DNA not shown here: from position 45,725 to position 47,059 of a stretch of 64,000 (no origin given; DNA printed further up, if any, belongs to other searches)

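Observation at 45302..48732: Compact sugar-nucleotide module with a HAD phosphatase (GmhB-like), a fused GHMP-kinase/nucleotidyltransferase and a UDP-xylose-synthase-like decarboxylase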

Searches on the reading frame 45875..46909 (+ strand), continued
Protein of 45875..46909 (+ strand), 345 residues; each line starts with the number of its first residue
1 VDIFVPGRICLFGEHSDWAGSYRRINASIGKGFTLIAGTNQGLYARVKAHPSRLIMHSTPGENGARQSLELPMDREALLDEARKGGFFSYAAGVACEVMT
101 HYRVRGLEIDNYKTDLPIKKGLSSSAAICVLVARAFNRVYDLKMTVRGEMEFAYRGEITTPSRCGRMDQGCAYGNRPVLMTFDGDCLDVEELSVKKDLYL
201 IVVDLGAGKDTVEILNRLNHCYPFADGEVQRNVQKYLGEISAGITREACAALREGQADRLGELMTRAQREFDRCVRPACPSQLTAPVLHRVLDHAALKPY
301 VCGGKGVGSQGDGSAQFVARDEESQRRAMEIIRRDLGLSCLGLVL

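Call 29: list_cluster_members(proteins=[P0138, P0141, P0145, P0154, P0170, P0210, P0130, P0184, P0215, P0174])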
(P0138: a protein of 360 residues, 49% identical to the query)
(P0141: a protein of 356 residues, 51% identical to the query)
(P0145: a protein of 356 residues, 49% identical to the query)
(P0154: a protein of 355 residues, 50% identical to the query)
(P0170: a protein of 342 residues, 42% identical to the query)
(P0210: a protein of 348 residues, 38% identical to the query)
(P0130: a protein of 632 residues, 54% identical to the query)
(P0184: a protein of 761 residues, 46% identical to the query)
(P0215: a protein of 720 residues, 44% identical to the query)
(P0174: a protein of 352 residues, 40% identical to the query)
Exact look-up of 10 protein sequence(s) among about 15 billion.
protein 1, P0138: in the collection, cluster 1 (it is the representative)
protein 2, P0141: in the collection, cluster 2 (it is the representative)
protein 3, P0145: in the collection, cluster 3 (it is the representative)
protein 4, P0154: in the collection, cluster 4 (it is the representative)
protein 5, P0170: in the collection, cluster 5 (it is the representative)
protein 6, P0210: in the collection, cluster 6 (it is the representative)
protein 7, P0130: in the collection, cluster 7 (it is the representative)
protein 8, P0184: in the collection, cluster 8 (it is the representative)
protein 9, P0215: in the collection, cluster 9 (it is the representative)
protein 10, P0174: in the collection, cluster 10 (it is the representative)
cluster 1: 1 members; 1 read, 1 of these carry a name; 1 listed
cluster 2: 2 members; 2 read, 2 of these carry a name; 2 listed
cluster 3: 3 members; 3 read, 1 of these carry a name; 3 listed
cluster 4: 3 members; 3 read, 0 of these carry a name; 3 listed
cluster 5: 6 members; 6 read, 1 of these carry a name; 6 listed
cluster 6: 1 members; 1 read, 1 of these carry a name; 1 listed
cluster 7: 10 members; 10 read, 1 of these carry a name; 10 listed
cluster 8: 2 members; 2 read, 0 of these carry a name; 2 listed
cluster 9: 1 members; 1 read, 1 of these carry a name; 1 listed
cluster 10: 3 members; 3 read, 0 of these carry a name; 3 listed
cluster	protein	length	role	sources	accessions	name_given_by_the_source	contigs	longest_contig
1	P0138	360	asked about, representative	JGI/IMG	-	mevalonate kinase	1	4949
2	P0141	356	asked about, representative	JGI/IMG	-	mevalonate kinase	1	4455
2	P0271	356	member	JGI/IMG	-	mevalonate kinase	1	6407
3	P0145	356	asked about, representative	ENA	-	-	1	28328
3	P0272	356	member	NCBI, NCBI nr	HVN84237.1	MAG TPA: GHMP kinase [Candidatus Binatia bacterium] | GHMP kinase [Candidatus Binatia bacterium]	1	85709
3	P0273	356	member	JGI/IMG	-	-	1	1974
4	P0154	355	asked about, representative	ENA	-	-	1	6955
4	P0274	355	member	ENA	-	-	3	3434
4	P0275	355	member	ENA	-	-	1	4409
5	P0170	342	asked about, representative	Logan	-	-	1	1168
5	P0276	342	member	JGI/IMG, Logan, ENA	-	galactokinase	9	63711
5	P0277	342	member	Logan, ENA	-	-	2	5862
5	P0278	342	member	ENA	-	-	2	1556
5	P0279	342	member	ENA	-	-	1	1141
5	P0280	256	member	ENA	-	-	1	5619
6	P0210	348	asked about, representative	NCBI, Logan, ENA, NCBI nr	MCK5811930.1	MAG: hypothetical protein KAG94_03475 [Clostridiales bacterium] | hypothetical protein [Clostridiales bacterium]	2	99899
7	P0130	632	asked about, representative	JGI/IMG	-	-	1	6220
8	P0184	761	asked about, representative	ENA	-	-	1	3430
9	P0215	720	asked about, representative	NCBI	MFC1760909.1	UDP-glucose 4-epimerase GalE [Planctomycetota bacterium]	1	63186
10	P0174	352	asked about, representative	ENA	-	-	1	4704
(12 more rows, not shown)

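Call 31: search_protein_families(library=ncbifam, proteins=[P0215, P0157], max_evalue=1e-10)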
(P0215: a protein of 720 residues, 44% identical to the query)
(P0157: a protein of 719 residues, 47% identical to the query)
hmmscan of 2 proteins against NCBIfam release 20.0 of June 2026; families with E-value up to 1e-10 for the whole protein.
P0215 (720 aa): 20 families
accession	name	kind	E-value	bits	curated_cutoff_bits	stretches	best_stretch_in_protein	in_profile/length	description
TIGR01179.1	galE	equivalog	2.5e-112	375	262.3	1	4-324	2-328/332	UDP-glucose 4-epimerase GalE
NF007956.0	PRK10675.1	subfamily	7.8e-65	219.2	394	1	3-324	2-331/338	UDP-glucose 4-epimerase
TIGR02197.1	heptose_epim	equivalog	4.5e-34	118.1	274.6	1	4-272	1-261/316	ADP-glyceromanno-heptose 6-epimerase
TIGR01181.1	dTDP_gluc_dehyt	equivalog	1.1e-27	97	365.1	1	4-326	2-316/321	dTDP-glucose 4,6-dehydratase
TIGR03466.1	HpnA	hypoth_equivalog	8.5e-20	70.9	367.65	1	3-157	2-157/327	hopanoid-associated sugar epimerase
TIGR00549.1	mevalon_kin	equivalog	4.1e-19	69.1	163.05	1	359-625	2-241/276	mevalonate kinase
TIGR04180.1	EDH_00030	hypoth_equivalog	3.9e-18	65.6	475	1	4-275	1-260/297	NAD-dependent 4,6-dehydratase LegB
NF003036.0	PRK03926.1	equivalog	5.6e-18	65.1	403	1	354-681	2-279/302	mevalonate kinase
NF043036.1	ErythonDh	equivalog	1.9e-17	63.5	325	1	4-162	3-170/321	D-erythronate dehydrogenase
NF042422.1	oxyalk_red_OleD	equivalog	4.2e-17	62.5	580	1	4-119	3-112/329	2-alkyl-3-oxoalkanoate reductase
NF008360.0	PRK11150.1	equivalog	2.2e-16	59.9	452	1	4-261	2-244/310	ADP-glyceromanno-heptose 6-epimerase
NF003006.0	PRK03817.1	equivalog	1.3e-14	54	443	1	355-552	3-179/352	galactokinase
TIGR00131.1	gal_kin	equivalog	1.7e-14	53.5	226.65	1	352-551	16-201/388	galactokinase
NF003705.0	PRK05322.1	equivalog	3e-14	52.6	385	1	352-527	18-180/388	galactokinase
NF011728.1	PRK15181.1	equivalog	6.5e-14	51.7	760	1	5-266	19-277/348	Vi polysaccharide biosynthesis UDP-N-acetylglucosaminuronic acid C-4 epimerase TviC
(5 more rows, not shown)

P0157 (719 aa): 6 families
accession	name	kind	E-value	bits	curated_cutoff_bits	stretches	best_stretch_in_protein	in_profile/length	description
NF003006.0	PRK03817.1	equivalog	1.7e-18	66.7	443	1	10-204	6-183/352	galactokinase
TIGR00549.1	mevalon_kin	equivalog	1.2e-15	57.7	163.05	1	11-274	2-237/276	mevalonate kinase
NF003705.0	PRK05322.1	equivalog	2.4e-15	56.1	385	1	4-237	18-236/388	galactokinase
NF003036.0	PRK03926.1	equivalog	1.4e-13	50.6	403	1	9-328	5-273/302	mevalonate kinase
NF003472.0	PRK05101.1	equivalog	5.4e-12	45.3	499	1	6-207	21-211/382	galactokinase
TIGR00131.1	gal_kin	equivalog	6.2e-11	41.8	226.65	0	3-218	15-221/388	galactokinase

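Call 49: predict_structure(alignment_id=A3)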
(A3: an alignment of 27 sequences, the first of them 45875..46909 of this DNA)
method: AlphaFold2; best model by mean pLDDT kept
length: 345 residues; sequences in the alignment: 27
mean_pLDDT: 85.8   pTM: 0.85
mean pLDDT of the five models: 85.8, 83.4, 83.0, 81.0, 80.6
residues with pLDDT >= 90: 162; 70-90: 144; 50-70: 33; < 50: 6
segments of 3 or more residues with pLDDT < 50: 119-121, 309-311
pLDDT, mean of each block of 10 residues (from residue 1): 90 80 78 87 93 89 74 97 87 96 96 69 77 97 93 89 70 89 84 93 77 72 81 87 94 96 93 78 70 93 76 81 97 92 89
secondary structure, 60 per line:
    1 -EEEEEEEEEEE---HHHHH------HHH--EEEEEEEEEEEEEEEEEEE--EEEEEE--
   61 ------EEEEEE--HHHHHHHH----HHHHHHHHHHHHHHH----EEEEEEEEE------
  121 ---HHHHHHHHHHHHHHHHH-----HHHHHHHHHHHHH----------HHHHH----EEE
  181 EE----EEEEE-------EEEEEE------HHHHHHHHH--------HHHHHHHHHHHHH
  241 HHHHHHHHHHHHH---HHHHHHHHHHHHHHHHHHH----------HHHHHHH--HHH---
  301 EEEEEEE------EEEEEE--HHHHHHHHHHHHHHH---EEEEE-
elements in order: E2-12 H16-20 E32-50 E53-58 E67-72 H75-82 H87-101 E106-114 H124-140 H146-158 H169-173 E178-182 E187-191 E199-204 H211-219 H228-253 H257-275 H286-292 E301-307 E314-319 H322-336 E340-344

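Call 53: fold_search(model_id=the predicted structure, library=pdb)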
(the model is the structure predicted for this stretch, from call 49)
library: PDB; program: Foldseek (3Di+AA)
matches with E <= 10: 314; with E <= 0.001: 179
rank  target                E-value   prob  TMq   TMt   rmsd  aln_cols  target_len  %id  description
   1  2cz9                  5.3e-19  1.00  0.76  0.76   4.1       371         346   20  Crystal Structure of galactokinase from Pyrococcus horikoshi (released 2006-09-26)
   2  2dei                  1.2e-18  1.00  0.78  0.77   3.9       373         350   20  Crystal Structure of galaktokinase from Pyrococcus horikoshii with AMP-PNP and galactose (released 2007-05-01)
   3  1s4e_E                9.3e-18  1.00  0.76  0.76   3.8       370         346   19  Pyrococcus furiosus galactokinase in complex with galactose, ADP and magnesium (released 2004-04-06)
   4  1s4e_F                2.2e-17  1.00  0.76  0.75   3.8       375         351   20  Pyrococcus furiosus galactokinase in complex with galactose, ADP and magnesium (released 2004-04-06)
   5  1s4e_H                9.0e-17  1.00  0.76  0.76   3.7       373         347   20  Pyrococcus furiosus galactokinase in complex with galactose, ADP and magnesium (released 2004-04-06)
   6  1pie                  1.5e-16  1.00  0.71  0.64   5.0       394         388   18  Crystal Structure of Lactococcus lactis Galactokinase Complexed with Galactose (released 2003-09-23)
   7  1s4e_C                1.8e-16  1.00  0.73  0.75   4.0       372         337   19  Pyrococcus furiosus galactokinase in complex with galactose, ADP and magnesium (released 2004-04-06)
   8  1s4e_D                4.8e-16  1.00  0.78  0.77   3.4       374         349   18  Pyrococcus furiosus galactokinase in complex with galactose, ADP and magnesium (released 2004-04-06)
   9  6q90_D                1.3e-15  1.00  0.66  0.62   5.8       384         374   17  Structure of human galactokinase 1 bound with 1-(4-Methoxyphenyl)-3-(4-pyridinyl)urea (released 2019-01-23)
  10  1s4e_A                1.4e-15  1.00  0.74  0.76   3.7       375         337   20  Pyrococcus furiosus galactokinase in complex with galactose, ADP and magnesium (released 2004-04-06)
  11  6zfh_B                1.7e-15  1.00  0.71  0.64   4.8       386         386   16  Structure of human galactokinase in complex with galactose and 2'-(benzo[d]oxazol-2-ylamino)-7',8'-dihydro-1'H-spiro[c (released 2021-06-30)
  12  6q3w_A                2.2e-15  1.00  0.70  0.62   5.2       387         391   17  Structure of human galactokinase 1 bound with Ethyl 1-(2-pyrazinyl)-4-piperidinecarboxylate (released 2019-01-23)
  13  6zgv_D                2.8e-15  1.00  0.70  0.66   4.9       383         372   17  Structure of human galactokinase 1 bound with 2-(4-chlorophenyl)-N-(pyrimidin-2-yl)acetamide (released 2020-07-29)
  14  6zfh_E                3.0e-15  1.00  0.70  0.63   5.2       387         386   17  Structure of human galactokinase in complex with galactose and 2'-(benzo[d]oxazol-2-ylamino)-7',8'-dihydro-1'H-spiro[c (released 2021-06-30)
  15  6q90_C                3.9e-15  1.00  0.68  0.61   6.0       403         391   17  Structure of human galactokinase 1 bound with 1-(4-Methoxyphenyl)-3-(4-pyridinyl)urea (released 2019-01-23)
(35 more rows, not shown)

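Call 65: find_homologous_proteins(query=P0145, max_evalue=1e-20)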
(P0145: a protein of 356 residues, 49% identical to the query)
Query P0145 (356 aa): 3055 proteins with E <= 1e-20 among 8000 candidates; the best 120 are listed.
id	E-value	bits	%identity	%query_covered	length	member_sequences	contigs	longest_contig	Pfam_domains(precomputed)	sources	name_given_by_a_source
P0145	2.2e-228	775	100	100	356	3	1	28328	PF00288.33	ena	-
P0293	1.4e-163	562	73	99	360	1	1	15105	PF00288.33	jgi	jgi:mevalonate kinase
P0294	2.8e-156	538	73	97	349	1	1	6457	PF00288.33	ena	-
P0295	2.5e-123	430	61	97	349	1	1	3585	PF00288.33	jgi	jgi:galactokinase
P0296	1.2e-122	428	63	96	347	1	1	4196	PF00288.33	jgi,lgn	jgi:mevalonate kinase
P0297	3.1e-122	427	61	97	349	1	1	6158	PF00288.33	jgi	jgi:galactokinase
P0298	3.6e-122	426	63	96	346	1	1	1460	PF00288.33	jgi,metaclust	metaclust:\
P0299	8.7e-122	425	61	96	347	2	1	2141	PF00288.33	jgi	-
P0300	9.2e-122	425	64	96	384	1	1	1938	PF00288.33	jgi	jgi:galactokinase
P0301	1.2e-121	425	62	96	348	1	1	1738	PF00288.33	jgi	jgi:galactokinase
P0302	2.2e-121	424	61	99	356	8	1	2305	PF00288.33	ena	-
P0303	4.0e-121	423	63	96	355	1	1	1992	PF00288.33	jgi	jgi:galactokinase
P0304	4.0e-120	420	61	96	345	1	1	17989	PF00288.33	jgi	jgi:galactokinase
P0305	4.8e-120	419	62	96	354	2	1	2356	PF00288.33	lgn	-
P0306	4.8e-120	419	61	96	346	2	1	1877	PF00288.33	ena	-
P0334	2.2e-117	411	61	98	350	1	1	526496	PF00288.33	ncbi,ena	-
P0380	5.4e-115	403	59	96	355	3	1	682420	PF00288.33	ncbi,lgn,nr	ncbi:MAG: GHMP kinase [Deltaproteobacteria bacterium]|nr:GHMP kinase [Deltaproteobacteria bacterium]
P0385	9.3e-115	402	56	97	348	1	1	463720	PF00288.33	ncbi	-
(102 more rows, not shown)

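Call 66: find_encoding_contigs(protein=P0380, flank=6000, max_places=1)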
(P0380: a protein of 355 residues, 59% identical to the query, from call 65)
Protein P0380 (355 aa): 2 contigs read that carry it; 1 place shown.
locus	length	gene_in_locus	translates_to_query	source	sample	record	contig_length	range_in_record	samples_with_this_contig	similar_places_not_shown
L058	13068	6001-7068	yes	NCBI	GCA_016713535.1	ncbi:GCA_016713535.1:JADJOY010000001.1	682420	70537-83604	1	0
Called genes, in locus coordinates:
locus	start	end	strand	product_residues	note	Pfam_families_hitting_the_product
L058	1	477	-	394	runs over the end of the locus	PF04055:Radical_SAM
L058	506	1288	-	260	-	PF13489:Methyltransf_23, PF13847:Methyltransf_31 (weak), PF08241:Methyltransf_11, PF08242:Methyltransf_12, PF13649:Methyltransf_25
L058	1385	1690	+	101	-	PF14934:TMEM254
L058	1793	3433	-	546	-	PF03007:WS_DGAT_cat, PF06974:WS_DGAT_C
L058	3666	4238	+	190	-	PF00685:Sulfotransfer_1 (weak), PF13469:Sulfotransfer_3 (weak)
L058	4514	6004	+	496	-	PF02696:SelO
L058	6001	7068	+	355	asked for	PF00288:GHMP_kinases_N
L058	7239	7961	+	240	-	PF13717:Zn_ribbon_4 (weak), PF07719:TPR_2 (faint), PF13428:TPR_14 (faint), PF13432:TPR_16 (faint), PF14559:TPR_19 (faint), PF13431:TPR_17 (faint), PF00515:TPR_1 (weak)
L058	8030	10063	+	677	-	PF07705:CARDB (faint)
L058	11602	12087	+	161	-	-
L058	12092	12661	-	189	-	-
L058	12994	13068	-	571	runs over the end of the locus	PF14522:Cytochrome_C7 (faint), PF14537:Cytochrom_c3_2 (faint), PF22113:Mtrc-MtrF_II-IV_dom (faint)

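Call 67: find_encoding_contigs(protein=P0334, flank=6000, max_places=1)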
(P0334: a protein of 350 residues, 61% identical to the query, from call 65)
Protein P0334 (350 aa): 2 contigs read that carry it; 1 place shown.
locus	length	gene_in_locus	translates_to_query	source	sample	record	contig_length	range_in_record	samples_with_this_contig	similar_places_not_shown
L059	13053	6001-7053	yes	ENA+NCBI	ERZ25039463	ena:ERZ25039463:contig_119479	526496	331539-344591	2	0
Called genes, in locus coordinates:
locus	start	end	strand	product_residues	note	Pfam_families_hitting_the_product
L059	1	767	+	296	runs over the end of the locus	PF03755:YicC-like_N, PF08340:YicC-like_C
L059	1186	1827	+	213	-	PF00625:Guanylate_kin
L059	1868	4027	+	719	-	PF01966:HD, PF13328:HD_4, PF04607:RelA_SpoT, PF02824:TGS, PF19296:RelA_AH, PF28438:RelA_RIS, PF01842:ACT, PF13291:ACT_4, +1 more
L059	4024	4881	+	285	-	PF00535:Glycos_transf_2, PF13641:Glyco_tranf_2_3 (weak)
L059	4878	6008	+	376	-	PF13439:Glyco_transf_4, PF13579:Glyco_trans_4_4 (weak), PF00534:Glycos_transf_1, PF13692:Glyco_trans_1_4, PF13524:Glyco_trans_1_2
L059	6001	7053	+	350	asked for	PF00288:GHMP_kinases_N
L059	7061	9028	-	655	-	PF00664:ABC_membrane, PF02463:SMC_N (faint), PF00005:ABC_tran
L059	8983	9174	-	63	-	PF00830:Ribosomal_L28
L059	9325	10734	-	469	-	-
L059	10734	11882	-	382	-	PF00586:AIRS, PF02769:AIRS_C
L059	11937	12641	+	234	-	PF00535:Glycos_transf_2, PF13641:Glyco_tranf_2_3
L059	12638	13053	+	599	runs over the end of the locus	PF00664:ABC_membrane, PF00005:ABC_tran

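Call 68: find_encoding_contigs(protein=P0385, flank=6000, max_places=1)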
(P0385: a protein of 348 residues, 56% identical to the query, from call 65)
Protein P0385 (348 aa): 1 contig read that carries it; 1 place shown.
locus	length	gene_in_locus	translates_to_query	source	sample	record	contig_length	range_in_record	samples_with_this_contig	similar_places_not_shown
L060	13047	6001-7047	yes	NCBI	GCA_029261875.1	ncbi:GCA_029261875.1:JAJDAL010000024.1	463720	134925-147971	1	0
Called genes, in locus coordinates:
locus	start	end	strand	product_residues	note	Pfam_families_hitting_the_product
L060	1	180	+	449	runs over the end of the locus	PF02771:Acyl-CoA_dh_N, PF02770:Acyl-CoA_dh_M, PF00441:Acyl-CoA_dh_1, PF08028:Acyl-CoA_dh_2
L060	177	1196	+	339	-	PF05019:Coq4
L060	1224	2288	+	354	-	PF01113:DapB_N, PF19328:DAP_DH_C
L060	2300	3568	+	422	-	PF00355:Rieske, PF00848:Ring_hydroxyl_A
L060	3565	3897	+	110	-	PF00355:Rieske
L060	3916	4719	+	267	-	PF00378:ECH_1, PF16113:ECH_2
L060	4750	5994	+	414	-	PF07221:GlcNAc_2-epim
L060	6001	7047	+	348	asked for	PF00288:GHMP_kinases_N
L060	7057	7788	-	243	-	PF00440:TetR_N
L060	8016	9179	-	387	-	PF05787:PhoX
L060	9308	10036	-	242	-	-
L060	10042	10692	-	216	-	PF07722:Peptidase_C26, PF00117:GATase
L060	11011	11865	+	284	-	-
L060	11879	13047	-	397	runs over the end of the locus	PF01663:Phosphodiest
